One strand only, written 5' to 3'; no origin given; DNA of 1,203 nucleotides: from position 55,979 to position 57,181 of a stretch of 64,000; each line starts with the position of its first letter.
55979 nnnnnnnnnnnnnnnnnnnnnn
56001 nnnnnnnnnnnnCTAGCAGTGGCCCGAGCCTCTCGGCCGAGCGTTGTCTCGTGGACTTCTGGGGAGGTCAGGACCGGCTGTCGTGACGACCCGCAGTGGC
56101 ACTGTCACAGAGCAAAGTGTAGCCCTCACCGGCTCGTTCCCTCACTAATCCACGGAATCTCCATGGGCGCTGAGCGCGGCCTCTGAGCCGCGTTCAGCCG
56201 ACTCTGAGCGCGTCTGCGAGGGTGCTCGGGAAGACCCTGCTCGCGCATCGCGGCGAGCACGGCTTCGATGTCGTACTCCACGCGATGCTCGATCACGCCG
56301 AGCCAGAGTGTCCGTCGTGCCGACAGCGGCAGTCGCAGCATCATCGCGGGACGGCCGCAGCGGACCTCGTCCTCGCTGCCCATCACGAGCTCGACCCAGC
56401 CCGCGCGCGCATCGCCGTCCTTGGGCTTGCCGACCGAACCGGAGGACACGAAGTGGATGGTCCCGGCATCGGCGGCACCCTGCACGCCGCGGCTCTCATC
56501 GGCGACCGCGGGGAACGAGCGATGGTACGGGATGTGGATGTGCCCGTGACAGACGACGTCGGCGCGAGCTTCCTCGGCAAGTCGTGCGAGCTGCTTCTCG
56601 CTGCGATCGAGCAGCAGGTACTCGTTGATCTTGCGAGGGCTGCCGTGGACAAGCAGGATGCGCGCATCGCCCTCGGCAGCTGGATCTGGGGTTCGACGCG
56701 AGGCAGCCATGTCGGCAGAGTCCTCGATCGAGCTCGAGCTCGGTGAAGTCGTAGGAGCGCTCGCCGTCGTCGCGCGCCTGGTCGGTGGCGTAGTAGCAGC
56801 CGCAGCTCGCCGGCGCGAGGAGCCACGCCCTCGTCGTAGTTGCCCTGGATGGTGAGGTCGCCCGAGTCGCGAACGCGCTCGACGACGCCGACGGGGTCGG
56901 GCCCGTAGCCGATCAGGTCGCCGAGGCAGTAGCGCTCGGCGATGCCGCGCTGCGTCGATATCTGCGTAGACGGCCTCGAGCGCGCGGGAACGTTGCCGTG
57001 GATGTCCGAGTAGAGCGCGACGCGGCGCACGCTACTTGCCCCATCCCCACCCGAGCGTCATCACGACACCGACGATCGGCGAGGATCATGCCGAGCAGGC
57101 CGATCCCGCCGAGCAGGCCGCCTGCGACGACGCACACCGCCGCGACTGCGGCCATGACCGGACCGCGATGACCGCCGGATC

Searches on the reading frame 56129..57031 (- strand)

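Call 57: search_protein_families(library=pfam, proteins=[window:56129-57031:-], max_evalue=0.001)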
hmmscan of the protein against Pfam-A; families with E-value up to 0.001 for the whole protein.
window:56129-57031:- (301 aa): 1 family
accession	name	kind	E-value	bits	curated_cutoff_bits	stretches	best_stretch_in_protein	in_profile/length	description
PF12850.12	Metallophos_2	-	4.6e-06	27.2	27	1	121-208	80-143/154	Calcineurin-like phosphoesterase superfamily domain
